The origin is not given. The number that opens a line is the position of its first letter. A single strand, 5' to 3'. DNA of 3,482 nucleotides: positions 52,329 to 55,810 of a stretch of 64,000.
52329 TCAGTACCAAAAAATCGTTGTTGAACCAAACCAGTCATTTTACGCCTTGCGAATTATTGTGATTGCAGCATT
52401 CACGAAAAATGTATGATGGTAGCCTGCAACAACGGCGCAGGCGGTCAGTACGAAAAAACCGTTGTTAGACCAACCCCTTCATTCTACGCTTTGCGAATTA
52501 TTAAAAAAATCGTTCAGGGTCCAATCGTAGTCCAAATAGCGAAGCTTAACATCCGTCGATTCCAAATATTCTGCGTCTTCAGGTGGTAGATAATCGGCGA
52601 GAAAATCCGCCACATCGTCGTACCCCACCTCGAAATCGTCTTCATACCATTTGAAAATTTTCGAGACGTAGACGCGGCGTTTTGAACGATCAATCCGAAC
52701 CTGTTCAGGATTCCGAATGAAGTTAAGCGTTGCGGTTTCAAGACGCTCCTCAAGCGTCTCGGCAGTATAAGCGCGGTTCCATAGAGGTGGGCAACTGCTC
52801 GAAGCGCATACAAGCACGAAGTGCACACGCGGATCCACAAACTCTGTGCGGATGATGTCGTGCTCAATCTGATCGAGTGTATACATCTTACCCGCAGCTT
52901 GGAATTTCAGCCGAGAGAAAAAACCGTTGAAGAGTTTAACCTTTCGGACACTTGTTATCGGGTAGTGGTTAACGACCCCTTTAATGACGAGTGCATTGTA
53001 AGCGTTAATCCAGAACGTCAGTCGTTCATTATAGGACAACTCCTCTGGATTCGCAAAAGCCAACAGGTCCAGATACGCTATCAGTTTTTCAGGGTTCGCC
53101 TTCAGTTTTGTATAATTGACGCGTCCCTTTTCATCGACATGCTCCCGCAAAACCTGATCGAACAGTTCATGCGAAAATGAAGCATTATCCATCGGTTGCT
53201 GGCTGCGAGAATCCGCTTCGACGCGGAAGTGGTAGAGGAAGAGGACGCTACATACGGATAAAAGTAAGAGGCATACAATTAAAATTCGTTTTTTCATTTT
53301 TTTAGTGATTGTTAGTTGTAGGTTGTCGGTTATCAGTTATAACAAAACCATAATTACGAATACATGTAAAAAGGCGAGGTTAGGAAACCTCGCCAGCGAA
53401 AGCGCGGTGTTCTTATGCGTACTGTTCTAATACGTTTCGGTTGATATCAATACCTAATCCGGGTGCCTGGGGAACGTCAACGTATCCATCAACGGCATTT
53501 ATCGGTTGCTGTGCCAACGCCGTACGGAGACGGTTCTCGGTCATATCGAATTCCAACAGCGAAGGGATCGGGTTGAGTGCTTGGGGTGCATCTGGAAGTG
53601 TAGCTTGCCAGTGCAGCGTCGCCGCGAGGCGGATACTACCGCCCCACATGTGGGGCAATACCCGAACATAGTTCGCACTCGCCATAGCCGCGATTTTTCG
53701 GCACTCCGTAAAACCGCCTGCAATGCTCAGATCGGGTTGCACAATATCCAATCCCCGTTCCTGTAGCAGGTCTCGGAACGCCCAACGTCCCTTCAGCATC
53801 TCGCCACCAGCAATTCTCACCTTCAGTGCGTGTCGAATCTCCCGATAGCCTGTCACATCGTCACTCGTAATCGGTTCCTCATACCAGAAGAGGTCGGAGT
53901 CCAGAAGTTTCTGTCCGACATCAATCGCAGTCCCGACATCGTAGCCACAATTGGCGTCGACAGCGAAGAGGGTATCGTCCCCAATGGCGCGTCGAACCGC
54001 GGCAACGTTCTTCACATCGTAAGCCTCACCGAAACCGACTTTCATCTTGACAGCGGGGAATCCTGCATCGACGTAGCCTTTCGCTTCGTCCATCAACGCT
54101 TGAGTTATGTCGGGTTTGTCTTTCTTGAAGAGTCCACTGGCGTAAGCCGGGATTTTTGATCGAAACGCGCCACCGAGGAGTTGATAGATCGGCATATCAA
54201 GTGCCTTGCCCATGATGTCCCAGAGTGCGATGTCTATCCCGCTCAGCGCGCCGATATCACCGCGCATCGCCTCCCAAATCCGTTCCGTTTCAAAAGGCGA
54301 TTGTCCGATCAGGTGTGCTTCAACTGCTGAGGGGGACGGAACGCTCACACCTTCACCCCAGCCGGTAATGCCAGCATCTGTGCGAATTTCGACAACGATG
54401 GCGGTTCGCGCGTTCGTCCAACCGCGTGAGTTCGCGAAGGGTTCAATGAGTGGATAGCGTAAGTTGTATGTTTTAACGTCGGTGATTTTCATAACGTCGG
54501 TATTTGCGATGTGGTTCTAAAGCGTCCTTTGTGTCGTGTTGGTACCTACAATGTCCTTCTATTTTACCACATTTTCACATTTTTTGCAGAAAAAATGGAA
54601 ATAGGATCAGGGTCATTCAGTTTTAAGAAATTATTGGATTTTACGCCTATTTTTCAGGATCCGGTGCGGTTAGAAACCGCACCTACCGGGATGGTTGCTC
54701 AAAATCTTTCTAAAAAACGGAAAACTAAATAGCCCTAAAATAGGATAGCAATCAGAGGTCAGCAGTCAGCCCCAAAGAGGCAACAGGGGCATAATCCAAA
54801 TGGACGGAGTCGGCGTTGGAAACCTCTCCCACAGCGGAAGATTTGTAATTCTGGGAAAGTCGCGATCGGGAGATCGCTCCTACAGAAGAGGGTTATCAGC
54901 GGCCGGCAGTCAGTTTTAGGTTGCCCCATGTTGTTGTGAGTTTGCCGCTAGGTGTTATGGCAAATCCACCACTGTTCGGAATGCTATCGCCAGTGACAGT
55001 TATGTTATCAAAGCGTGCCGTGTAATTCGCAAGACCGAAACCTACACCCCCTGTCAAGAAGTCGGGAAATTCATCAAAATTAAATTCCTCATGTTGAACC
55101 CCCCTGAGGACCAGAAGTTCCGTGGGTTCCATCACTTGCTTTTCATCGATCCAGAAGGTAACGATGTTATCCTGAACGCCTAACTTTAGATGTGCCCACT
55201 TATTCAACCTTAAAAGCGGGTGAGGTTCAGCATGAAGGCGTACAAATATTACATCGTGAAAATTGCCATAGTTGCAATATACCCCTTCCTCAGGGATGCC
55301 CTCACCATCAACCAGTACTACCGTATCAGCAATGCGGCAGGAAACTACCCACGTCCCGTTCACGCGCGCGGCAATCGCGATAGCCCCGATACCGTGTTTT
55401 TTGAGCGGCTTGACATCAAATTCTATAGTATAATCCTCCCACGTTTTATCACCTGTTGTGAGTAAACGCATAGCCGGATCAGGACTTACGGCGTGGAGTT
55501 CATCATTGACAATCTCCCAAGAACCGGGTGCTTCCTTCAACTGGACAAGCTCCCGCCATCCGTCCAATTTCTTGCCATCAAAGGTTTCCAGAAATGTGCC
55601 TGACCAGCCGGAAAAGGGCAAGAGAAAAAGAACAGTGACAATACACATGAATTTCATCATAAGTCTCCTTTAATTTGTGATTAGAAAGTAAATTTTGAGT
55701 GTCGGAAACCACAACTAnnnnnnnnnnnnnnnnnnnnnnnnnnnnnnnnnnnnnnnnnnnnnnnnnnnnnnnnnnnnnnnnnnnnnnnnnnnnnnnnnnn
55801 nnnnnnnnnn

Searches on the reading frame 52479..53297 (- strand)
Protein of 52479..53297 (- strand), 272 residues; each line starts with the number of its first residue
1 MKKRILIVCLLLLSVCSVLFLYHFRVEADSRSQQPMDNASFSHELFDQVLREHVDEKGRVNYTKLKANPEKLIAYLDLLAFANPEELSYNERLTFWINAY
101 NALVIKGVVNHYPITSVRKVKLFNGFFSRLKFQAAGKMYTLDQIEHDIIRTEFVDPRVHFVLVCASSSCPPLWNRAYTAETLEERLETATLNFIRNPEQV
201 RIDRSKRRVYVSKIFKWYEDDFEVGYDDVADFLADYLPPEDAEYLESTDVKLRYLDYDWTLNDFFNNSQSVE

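Call 9: search_protein_families(library=pfam, proteins=[window:52479-53297:-], max_evalue=0.001)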
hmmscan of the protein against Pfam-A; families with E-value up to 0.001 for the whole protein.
window:52479-53297:- (272 aa): 1 family
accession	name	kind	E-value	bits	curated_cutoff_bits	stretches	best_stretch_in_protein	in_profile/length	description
PF04784.19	DUF547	-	5.5e-29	101.1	27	1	85-194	2-125/125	Protein of unknown function, DUF547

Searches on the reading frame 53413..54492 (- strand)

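Call 9: search_protein_families(library=pfam, proteins=[window:53413-54492:-], max_evalue=0.001)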
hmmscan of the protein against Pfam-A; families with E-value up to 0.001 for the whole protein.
window:53413-54492:- (359 aa): 2 families
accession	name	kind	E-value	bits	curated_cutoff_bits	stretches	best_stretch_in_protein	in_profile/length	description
PF13378.12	MR_MLE_C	-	5.4e-63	213.1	29.4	1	133-353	2-218/219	Enolase C-terminal domain-like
PF02746.21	MR_MLE_N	-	9.7e-17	61.7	22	1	6-107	4-117/117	Mandelate racemase / muconate lactonizing enzyme, N-terminal domain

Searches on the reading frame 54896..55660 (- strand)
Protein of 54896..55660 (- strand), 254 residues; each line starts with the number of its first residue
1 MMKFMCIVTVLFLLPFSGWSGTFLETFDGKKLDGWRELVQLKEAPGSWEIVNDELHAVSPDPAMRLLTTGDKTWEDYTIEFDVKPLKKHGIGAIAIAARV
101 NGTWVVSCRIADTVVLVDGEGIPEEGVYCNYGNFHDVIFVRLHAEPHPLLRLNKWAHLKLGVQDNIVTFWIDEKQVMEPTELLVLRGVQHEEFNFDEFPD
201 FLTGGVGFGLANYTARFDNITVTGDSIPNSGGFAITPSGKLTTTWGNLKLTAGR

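Call 9: search_protein_families(library=pfam, proteins=[window:54896-55660:-], max_evalue=0.001)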
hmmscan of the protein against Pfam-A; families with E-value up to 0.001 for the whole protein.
window:54896-55660:- (254 aa): 2 families
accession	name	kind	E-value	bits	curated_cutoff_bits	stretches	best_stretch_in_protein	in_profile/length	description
PF06439.18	3keto-disac_hyd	-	5.6e-12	46.5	26.8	1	25-222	4-186/187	3-keto-disaccharide hydrolase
PF21708.4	Glyco_hydro_59_C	-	1.7e-05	25.4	27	1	69-183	43-148/175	Galactocerebrosidase, C-terminal lectin domain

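Call 39: search_protein_families(library=ncbifam, proteins=[window:54896-55660:-], max_evalue=0.001)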
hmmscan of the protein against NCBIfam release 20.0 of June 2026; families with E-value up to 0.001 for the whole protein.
window:54896-55660:- (254 aa): 0 families
